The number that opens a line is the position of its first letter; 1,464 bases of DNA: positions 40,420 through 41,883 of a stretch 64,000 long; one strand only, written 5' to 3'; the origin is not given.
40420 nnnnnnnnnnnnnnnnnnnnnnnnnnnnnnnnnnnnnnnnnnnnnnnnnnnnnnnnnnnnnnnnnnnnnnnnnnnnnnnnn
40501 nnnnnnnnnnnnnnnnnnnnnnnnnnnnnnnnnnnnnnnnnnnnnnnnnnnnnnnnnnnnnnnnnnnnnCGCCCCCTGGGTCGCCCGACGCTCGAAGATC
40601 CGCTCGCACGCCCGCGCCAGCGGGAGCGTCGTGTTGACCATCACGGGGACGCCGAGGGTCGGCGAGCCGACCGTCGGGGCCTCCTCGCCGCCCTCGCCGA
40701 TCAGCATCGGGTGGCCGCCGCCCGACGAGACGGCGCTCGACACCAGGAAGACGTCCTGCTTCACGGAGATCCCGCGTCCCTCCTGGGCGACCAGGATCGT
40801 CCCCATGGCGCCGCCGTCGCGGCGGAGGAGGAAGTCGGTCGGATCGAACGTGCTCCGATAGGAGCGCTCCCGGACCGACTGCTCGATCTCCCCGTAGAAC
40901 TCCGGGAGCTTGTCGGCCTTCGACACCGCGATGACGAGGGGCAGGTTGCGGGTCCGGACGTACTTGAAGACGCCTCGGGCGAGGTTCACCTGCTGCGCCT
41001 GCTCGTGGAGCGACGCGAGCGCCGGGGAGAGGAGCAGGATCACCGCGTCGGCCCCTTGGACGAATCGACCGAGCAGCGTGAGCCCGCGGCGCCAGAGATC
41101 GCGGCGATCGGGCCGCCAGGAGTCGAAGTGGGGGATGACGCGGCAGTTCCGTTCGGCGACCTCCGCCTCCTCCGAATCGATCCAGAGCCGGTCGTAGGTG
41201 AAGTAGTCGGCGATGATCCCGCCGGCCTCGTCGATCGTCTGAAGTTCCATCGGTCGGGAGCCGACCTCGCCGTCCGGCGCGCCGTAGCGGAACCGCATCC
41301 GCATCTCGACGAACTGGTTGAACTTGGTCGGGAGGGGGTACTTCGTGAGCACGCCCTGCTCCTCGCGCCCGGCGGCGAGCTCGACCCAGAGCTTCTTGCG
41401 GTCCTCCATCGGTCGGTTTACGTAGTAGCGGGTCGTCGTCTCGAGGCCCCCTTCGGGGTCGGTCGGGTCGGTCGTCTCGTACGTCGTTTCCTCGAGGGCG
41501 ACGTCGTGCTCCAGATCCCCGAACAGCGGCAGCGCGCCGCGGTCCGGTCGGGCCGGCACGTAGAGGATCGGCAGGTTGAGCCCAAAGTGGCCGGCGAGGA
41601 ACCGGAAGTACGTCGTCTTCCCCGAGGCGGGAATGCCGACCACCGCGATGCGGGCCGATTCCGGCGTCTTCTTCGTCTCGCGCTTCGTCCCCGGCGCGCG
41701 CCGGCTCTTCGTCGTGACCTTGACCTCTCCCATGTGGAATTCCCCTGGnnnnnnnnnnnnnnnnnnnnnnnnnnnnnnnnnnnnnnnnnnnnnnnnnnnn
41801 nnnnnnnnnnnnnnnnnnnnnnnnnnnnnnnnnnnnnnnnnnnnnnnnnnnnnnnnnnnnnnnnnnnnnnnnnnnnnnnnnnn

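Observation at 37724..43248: Coupled vWA / atypical GTPase / giant coiled-coil operon with no assignable function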

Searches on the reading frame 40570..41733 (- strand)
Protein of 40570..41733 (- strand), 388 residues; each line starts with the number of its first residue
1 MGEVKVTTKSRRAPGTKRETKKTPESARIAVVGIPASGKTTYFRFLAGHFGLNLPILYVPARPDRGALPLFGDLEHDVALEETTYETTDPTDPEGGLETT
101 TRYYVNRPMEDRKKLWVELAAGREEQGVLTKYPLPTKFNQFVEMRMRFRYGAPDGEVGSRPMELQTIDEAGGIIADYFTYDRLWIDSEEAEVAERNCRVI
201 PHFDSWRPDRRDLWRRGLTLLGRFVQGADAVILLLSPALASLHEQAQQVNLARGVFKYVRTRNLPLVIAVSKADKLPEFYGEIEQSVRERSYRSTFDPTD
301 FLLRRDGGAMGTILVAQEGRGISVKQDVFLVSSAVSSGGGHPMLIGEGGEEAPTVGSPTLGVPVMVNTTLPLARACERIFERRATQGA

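Call 5: search_protein_families(library=pfam, proteins=[window:40570-41733:-], max_evalue=1)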
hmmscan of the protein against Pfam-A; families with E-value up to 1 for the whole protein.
window:40570-41733:- (388 aa): 2 families
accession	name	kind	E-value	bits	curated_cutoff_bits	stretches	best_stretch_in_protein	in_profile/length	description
PF13238.12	AAA_18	-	0.031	15.2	29.4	1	29-109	1-63/128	AAA domain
PF03029.23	ATP_bind_1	-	0.21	11.8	27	0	31-52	1-22/240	Conserved hypothetical ATP binding protein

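Call 6: search_protein_families(library=ncbifam, proteins=[window:40570-41733:-], max_evalue=1)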
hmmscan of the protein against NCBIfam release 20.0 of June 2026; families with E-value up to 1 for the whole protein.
window:40570-41733:- (388 aa): 4 families
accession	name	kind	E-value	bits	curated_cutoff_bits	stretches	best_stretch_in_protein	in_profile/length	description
TIGR03594.1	GTPase_EngA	equivalog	0.017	14.2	306.7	0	17-43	166-192/432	ribosome biogenesis GTPase Der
TIGR00231.1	small_GTP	domain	0.13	12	42.5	0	27-46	4-23/164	GTP-binding protein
NF006015.0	PRK08154.1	subfamily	0.13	11.4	204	1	16-52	126-162/314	anaerobic benzoate catabolism transcriptional regulator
TIGR03156.1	GTP_HflX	equivalog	0.21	10.5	216.75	0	15-48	178-211/351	GTPase HflX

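Call 7: search_protein_families(library=padloc, proteins=[window:40570-41733:-], max_evalue=1)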
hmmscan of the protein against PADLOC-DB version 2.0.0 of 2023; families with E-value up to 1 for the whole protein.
window:40570-41733:- (388 aa): 0 families

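Call 8: search_solved_structures(query=window:40570-41733:-, max_evalue=10, show_alignments=2)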
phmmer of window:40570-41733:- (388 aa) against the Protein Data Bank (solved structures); distinct sequences matched with E-value up to 10: 2.
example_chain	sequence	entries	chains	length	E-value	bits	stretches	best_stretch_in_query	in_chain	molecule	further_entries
2z0m_A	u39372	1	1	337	0.74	11.6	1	245-311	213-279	337aa long hypothetical ATP-dependent RNA helicase deaD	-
9fqr_G8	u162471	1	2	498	1.5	10.5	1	28-55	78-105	Adenylate kinase 8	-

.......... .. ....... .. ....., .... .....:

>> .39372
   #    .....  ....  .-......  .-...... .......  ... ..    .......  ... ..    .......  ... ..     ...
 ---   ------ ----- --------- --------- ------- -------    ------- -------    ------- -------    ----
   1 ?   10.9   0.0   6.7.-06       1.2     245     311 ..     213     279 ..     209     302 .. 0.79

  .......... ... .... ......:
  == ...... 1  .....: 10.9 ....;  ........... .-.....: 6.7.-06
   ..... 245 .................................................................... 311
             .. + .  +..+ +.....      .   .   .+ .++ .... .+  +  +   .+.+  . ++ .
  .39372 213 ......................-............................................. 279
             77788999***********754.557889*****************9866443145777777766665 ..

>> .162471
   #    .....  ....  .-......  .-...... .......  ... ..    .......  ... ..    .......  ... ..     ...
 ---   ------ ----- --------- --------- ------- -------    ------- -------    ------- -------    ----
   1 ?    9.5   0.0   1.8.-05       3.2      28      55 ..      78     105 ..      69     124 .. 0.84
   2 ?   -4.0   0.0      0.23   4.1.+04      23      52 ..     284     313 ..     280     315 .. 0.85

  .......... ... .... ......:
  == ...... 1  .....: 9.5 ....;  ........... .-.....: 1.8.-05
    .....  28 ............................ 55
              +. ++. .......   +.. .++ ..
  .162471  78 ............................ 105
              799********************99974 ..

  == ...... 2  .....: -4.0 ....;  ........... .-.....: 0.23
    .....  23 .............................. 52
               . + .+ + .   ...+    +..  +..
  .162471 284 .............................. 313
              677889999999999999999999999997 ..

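Call 10: find_homologous_proteins(query=window:40570-41733:-)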
Query window:40570-41733:- (388 aa): 353 proteins with E <= 0.001 among 8000 candidates; the best 120 are listed.
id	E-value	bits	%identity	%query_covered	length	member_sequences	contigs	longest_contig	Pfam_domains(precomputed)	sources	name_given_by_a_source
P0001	3.6e-259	877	100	100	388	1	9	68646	-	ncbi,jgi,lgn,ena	jgi:hypothetical protein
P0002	1.7e-258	875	100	100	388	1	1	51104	-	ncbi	-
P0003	1.6e-231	786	87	100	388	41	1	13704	-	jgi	jgi:hypothetical protein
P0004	4.8e-227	771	85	100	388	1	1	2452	-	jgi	jgi:hypothetical protein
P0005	1.1e-223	760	84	100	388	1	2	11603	-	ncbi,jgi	ncbi:MAG: hypothetical protein ABSB97_06135 [Thermoplasmata archaeon]|jgi:hypothetical protein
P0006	2.0e-222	756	83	100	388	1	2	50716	-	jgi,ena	-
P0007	2.2e-222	756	84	100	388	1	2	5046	-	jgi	jgi:hypothetical protein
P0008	2.6e-222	755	84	100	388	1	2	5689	-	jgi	jgi:hypothetical protein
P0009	3.1e-222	755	83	100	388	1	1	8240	-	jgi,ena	-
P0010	4.3e-222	755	85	99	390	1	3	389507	-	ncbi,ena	-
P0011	4.9e-222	754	83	100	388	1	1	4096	-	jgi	-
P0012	2.7e-221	752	84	100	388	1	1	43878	-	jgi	jgi:hypothetical protein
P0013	9.1e-221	750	84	100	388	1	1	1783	-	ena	-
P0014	1.7e-220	749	84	100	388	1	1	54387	-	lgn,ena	-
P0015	1.8e-220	749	83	99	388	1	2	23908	-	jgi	jgi:hypothetical protein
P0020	7.3e-220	747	83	100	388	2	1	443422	-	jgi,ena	jgi:hypothetical protein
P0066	8.5e-215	731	81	100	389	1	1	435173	-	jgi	jgi:hypothetical protein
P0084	2.1e-213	726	80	100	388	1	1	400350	-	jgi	jgi:hypothetical protein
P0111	4.1e-212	722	79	100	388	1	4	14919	-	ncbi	-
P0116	4.4e-212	722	80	100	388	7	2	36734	-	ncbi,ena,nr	ncbi:MAG TPA: hypothetical protein VMH49_06560 [Thermoplasmata archaeon]|nr:hypothetical protein [Th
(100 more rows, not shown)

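Call 13: find_related_loci(query=window:40570-41733:-, collection=genome_contigs, flank=8000)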
Query window:40570-41733:- (388 aa) in genome_contigs; peptide patterns used: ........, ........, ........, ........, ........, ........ (x = any residue, [..] = any of these).
168 stretches matched a pattern; 110 encode a relative of the query (tblastn E <= 1e-3); the best 80 are kept; 80 distinct loci.
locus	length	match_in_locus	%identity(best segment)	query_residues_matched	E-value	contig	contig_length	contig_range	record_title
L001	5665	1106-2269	91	1-388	0e+0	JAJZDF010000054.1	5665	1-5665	MAG: Thermoplasmata archaeon isolate JA4.bin45 NODE_11622_length_5665_cov_0.966414, whole genome shotgun sequence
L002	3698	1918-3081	87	1-388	0e+0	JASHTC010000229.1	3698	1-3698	MAG: Thermoplasmata archaeon isolate JOPF143 JOPF_A14C_contig_231353, whole genome shotgun sequence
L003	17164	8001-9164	87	1-388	0e+0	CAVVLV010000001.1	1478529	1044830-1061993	MAG: uncultured Thermoplasmata archaeon isolate MFD09222.bin.2.62 genome assembly, contig: contig_54099, whole genome sh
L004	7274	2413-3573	84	1-387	0e+0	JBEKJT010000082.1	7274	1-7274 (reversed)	MAG: Thermoplasmata archaeon isolate SPRUCE 32 SPRUCE_32_82, whole genome shotgun sequence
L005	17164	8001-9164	86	1-388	0e+0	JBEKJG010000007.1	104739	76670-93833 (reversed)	MAG: Thermoplasmata archaeon isolate SPRUCE 318 SPRUCE_318_7, whole genome shotgun sequence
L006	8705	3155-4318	86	1-388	0e+0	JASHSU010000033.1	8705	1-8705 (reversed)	MAG: Thermoplasmata archaeon isolate JOPF135 JOPF_AWAY_contig_236962, whole genome shotgun sequence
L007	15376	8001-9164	86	1-388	0e+0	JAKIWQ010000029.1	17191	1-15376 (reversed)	MAG: Thermoplasmata archaeon isolate SubAcS13-64 SubAcS13-64_29, whole genome shotgun sequence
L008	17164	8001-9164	86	1-388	0e+0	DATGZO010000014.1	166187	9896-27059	MAG TPA_asm: Thermoplasmata archaeon isolate SMAG_U10666 k141_1253946, whole genome shotgun sequence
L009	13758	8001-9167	86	1-388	0e+0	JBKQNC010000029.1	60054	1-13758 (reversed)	MAG: Thermoplasmata archaeon isolate LASAr3G3H3I__bin_2 LASAr3G3H3I_000000300118, whole genome shotgun sequence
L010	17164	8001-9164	82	1-388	0e+0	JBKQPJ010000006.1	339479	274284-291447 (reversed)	MAG: Thermoplasmata archaeon isolate MGr1A1B1C__bin_125 MGr1A1B1C_000000084040, whole genome shotgun sequence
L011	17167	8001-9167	82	1-388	0e+0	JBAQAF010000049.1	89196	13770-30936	MAG: Thermoplasmata archaeon isolate MFD00144_ilm_asm_bin23 k127_184978, whole genome shotgun sequence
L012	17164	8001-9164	81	1-388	0e+0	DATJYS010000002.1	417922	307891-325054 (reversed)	MAG TPA_asm: Thermoplasmata archaeon isolate SMAG_U15158 k141_58586, whole genome shotgun sequence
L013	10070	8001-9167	81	1-388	0e+0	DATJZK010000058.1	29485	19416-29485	MAG TPA_asm: Thermoplasmata archaeon isolate SMAG_U15176 k141_5248725, whole genome shotgun sequence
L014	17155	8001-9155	85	1-385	0e+0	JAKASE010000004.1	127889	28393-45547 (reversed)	MAG: Thermoplasmata archaeon isolate YP1.bin27 NODE_128_length_127889_cov_16.022542, whole genome shotgun sequence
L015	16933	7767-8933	81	1-388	0e+0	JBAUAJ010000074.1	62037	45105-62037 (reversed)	MAG: Thermoplasmata archaeon isolate MFD10734_ilm_asm_bin74 k127_29948, whole genome shotgun sequence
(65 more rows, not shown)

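Call 22: search_protein_representatives(protein=window:40570-41733:-)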
Query: 388 residues. Proteins with E-value up to 0.001 (for the whole library): 13; up to 1e-10: 13; up to 1e-30: 7. The best 13 are listed.
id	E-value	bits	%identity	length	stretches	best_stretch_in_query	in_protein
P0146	2.9e-140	483.6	57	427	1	12-385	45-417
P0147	4.5e-110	384.3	73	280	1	109-388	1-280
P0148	1.2e-90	320.3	82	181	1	3-179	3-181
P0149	2.8e-63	230.3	82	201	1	32-156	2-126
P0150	2.7e-62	227.0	82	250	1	1-130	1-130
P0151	1.4e-54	201.6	76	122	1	267-387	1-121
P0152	3.0e-41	157.8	53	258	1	238-383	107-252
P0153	2.1e-27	112.2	65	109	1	287-382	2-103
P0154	1.9e-20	89.3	64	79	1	310-387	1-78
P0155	7.2e-17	77.5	74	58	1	1-60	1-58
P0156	1.4e-16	76.6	68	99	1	199-255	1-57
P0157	1.3e-11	60.2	71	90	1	12-60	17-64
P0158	8.3e-11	57.5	83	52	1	1-41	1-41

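Call 25: find_encoding_contigs(protein=P0146, flank=8000, max_places=3)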
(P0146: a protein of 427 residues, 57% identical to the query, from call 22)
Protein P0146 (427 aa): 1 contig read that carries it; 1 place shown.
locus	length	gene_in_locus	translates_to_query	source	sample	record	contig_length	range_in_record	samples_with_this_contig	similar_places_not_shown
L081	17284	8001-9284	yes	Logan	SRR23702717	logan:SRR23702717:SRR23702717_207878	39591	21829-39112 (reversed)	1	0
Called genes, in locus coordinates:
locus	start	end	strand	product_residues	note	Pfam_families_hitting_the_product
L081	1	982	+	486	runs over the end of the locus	?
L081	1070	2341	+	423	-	PF02515:CoA_transf_3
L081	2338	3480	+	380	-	PF02771:Acyl-CoA_dh_N, PF02770:Acyl-CoA_dh_M, PF00441:Acyl-CoA_dh_1, PF08028:Acyl-CoA_dh_2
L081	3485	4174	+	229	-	PF01209:Ubie_methyltran (weak), PF13489:Methyltransf_23, PF00891:Methyltransf_2 (weak), PF05175:MTS, PF13649:Methyltransf_25, PF13847:Methyltransf_31, PF08241:Methyltransf_11, PF08242:Methyltransf_12, +2 more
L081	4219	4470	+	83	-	PF14026:SCO4226-like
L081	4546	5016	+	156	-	PF00293:NUDIX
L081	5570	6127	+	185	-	-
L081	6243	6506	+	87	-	-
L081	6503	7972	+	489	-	PF00092:VWA, PF13519:VWA_2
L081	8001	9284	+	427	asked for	-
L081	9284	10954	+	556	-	-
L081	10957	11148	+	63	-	PF09889:DUF2116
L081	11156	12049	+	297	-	PF01467:CTP_transf_like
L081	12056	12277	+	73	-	-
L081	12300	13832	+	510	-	PF02163:Peptidase_M50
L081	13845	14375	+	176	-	PF02834:LigT_PEase, PF13563:2_5_RNA_ligase2, PF02834:LigT_PEase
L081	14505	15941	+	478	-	-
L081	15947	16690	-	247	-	PF01061:ABC2_membrane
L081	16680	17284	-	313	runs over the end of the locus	PF00005:ABC_tran, PF13304:AAA_21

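Call 32: predict_structure(alignment_id=A1)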
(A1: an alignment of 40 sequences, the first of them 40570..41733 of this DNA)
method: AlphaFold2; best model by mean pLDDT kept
length: 388 residues; sequences in the alignment: 40
mean_pLDDT: 44.2   pTM: 0.49
mean pLDDT of the five models: 44.2, 40.4, 39.2, 36.2, 31.4
residues with pLDDT >= 90: 0; 70-90: 31; 50-70: 95; < 50: 262
segments of 3 or more residues with pLDDT < 50: 1-23, 36-171, 271-371
pLDDT, mean of each block of 10 residues (from residue 1): 24 32 54 50 36 27 32 35 42 42 34 29 34 35 43 39 46 58 70 75 73 69 69 59 62 66 60 42 39 35 29 26 28 24 33 31 34 54 52
secondary structure, 60 per line:
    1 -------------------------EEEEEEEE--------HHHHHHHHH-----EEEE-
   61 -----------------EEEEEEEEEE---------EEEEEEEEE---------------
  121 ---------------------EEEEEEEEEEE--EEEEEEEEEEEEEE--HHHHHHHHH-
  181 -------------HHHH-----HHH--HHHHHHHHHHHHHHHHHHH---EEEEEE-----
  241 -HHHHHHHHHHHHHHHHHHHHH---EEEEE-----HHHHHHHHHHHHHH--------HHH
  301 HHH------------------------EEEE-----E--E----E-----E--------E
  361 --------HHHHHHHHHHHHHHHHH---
elements in order: E26-33 H42-50 E56-59 E78-87 E97-105 E142-152 E155-168 H171-179 H194-197 H208-226 E230-235 H242-262 E266-270 H276-289 H298-303 E328-331 H369-385

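Call 38: fold_search(model_id=the predicted structure, library=pdb)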
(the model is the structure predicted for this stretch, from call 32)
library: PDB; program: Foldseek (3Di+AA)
matches with E <= 10: 737; with E <= 0.001: 0
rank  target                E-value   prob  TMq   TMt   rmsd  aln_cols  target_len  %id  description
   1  8fw5_D                1.3e-02  0.51  0.19  0.22  14.9       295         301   10  Chimeric HsGATOR1-SpGtr-SpLam complex (released 2023-07-26)
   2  6nz6_A                1.7e-02  0.38  0.25  0.22  16.9       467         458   14  YcjX-GDP (type II) (released 2019-09-18)
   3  5izl_B                2.0e-02  0.21  0.17  0.15  15.8       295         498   11  The crystal structure of human eEFSec in complex with GDPCP (released 2016-10-12)
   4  4a28_B                2.4e-02  0.21  0.19  0.21  15.7       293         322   14  Eg5-2 (released 2012-10-31)
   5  6u62_B                3.9e-02  0.33  0.19  0.23  14.9       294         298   11  Raptor-Rag-Ragulator complex (released 2019-10-30)
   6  1mj1_A                4.1e-02  0.20  0.19  0.18  12.2       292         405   11  FITTING THE TERNARY COMPLEX OF EF-Tu/tRNA/GTP AND RIBOSOMAL PROTEINS INTO A 13 A CRYO-EM MAP OF THE COLI 70S RIBOSOME (released 2002-11-01)
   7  8yhh_A                4.1e-02  0.18  0.18  0.21  17.0       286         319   14  The Crystal Structure of Mitotic Kinesin Eg5 from Biortus (released 2024-03-13)
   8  4a1z_B                4.9e-02  0.16  0.19  0.21  16.5       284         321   13  Eg5-1 (released 2012-10-31)
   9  2e87                  5.2e-02  0.80  0.23  0.24  10.2       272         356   12  Crystal structure of hypothetical GTP-binding protein PH1320 from Pyrococcus horikoshii OT3, in complex with GDP (released 2007-07-24)
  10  1ttt_A                5.9e-02  0.15  0.17  0.17  13.7       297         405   11  Phe-tRNA, elongation factoR EF-TU:GDPNP ternary complex (released 1996-12-23)
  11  6nz4_B                7.5e-02  0.15  0.23  0.21  17.1       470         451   12  YcjX-GDP (type I) (released 2019-09-18)
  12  1qzd                  8.9e-02  0.10  0.12  0.12  11.0       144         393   14  EF-Tu.kirromycin coordinates fitted into the cryo-EM map of EF-Tu ternary complex (GDP.Kirromycin) bound 70S ribosome (released 2003-11-04)
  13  9ci3_A                9.5e-02  0.14  0.16  0.06  15.7       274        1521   11  Structure of the LRRK2/14-3-3 complex (released 2025-09-03)
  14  6nz4_A                1.0e-01  0.18  0.25  0.22  17.4       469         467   13  YcjX-GDP (type I) (released 2019-09-18)
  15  4zu9                  1.1e-01  0.21  0.18  0.13  16.2       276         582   12  Crystal structure of bacterial selenocysteine-specific elongation factor EF-Sec (released 2015-09-23)
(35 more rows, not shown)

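Call 39: search_solved_structures(query=A1, max_evalue=10, show_alignments=3)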
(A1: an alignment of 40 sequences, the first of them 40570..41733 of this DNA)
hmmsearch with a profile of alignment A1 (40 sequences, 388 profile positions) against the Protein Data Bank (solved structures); distinct sequences matched with E-value up to 10: 13.
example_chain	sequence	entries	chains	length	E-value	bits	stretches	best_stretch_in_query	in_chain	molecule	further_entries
3tah_A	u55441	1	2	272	0.22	13.2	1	27-50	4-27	Ferrous iron uptake transporter protein B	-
5eur_A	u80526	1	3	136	0.25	13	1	113-195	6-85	Uncharacterized protein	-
7bwv_A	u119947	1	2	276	0.49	12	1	25-50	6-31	Ferrous iron transport protein B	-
7bvu_A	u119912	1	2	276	0.5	12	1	25-50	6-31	Ferrous iron transport protein B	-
5dn8_A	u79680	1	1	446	0.51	12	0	29-47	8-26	GTPase Der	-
3b1v_A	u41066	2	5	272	0.91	11.2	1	27-50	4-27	Ferrous iron uptake transporter protein B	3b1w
3b1x_A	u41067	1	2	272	0.92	11.2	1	27-50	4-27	Ferrous iron uptake transporter protein B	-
3lx5_A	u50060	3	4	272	0.92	11.1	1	27-50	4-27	Ferrous iron uptake transporter protein B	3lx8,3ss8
3b1y_A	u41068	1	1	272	0.93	11.1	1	27-50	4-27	Ferrous iron uptake transporter protein B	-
3b1z_A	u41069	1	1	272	0.93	11.1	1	27-50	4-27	Ferrous iron uptake transporter protein B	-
8oun_A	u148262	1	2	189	1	11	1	24-47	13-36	GTP-binding protein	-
9fqr_G8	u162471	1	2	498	1.3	10.7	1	26-54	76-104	Adenylate kinase 8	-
8oum_A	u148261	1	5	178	2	10.1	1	26-47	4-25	GTP-binding protein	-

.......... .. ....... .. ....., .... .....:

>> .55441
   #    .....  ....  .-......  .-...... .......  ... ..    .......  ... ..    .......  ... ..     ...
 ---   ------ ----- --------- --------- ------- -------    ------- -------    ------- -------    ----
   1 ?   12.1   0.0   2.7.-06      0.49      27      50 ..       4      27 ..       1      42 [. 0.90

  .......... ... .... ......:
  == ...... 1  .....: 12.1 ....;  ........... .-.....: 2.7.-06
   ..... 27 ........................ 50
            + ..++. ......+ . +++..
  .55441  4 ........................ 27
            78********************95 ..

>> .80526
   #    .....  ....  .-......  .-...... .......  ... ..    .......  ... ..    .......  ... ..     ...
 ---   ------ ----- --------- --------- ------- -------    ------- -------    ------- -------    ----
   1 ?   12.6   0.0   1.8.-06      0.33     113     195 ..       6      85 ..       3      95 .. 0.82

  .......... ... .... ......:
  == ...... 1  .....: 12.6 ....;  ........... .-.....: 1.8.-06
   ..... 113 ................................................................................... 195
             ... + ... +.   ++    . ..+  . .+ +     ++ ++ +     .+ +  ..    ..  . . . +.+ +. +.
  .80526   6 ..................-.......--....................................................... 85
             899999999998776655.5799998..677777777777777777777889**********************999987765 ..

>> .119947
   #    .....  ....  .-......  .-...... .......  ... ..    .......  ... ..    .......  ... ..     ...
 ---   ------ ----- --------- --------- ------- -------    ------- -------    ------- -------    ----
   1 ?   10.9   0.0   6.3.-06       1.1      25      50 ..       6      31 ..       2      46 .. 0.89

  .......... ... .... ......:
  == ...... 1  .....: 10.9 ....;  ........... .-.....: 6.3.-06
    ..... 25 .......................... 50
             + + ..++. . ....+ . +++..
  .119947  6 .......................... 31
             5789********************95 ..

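Call 53: search_protein_families(library=pfam, alignment_id=A1, max_evalue=10)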
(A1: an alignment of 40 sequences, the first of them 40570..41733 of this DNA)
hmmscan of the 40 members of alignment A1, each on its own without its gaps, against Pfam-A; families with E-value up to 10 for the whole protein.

A. member 1, window:40570-41733:- (388 aa): 2 families
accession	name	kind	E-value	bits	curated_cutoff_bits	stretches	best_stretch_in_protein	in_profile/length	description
PF13238.12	AAA_18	-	0.031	15.2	29.4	1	29-109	1-63/128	AAA domain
PF03029.23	ATP_bind_1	-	0.21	11.8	27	1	31-52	1-22/240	Conserved hypothetical ATP binding protein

B. families by the number of members that match (of 40 scanned): 11 families
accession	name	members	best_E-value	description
PF13238.12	AAA_18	40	0.00075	AAA domain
PF03029.23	ATP_bind_1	40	0.0026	Conserved hypothetical ATP binding protein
PF00009.33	GTP_EFTU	35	0.0099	Elongation factor Tu GTP binding domain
PF19993.5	DO-GTPase2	18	0.033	Double-GTPase 2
PF15476.11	SAP25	7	0.016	Histone deacetylase complex subunit SAP25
PF13676.11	TIR_2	5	0.07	TIR domain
PF22318.1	DUF6971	3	0.025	Domain of unknown function (DUF6971)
PF01926.29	MMR_HSR1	1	0.12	50S ribosome-binding GTPase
PF13401.12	AAA_22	1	0.19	AAA domain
PF02421.24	FeoB_N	1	0.22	Ferrous iron transport protein B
PF13521.12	AAA_28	1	0.29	AAA domain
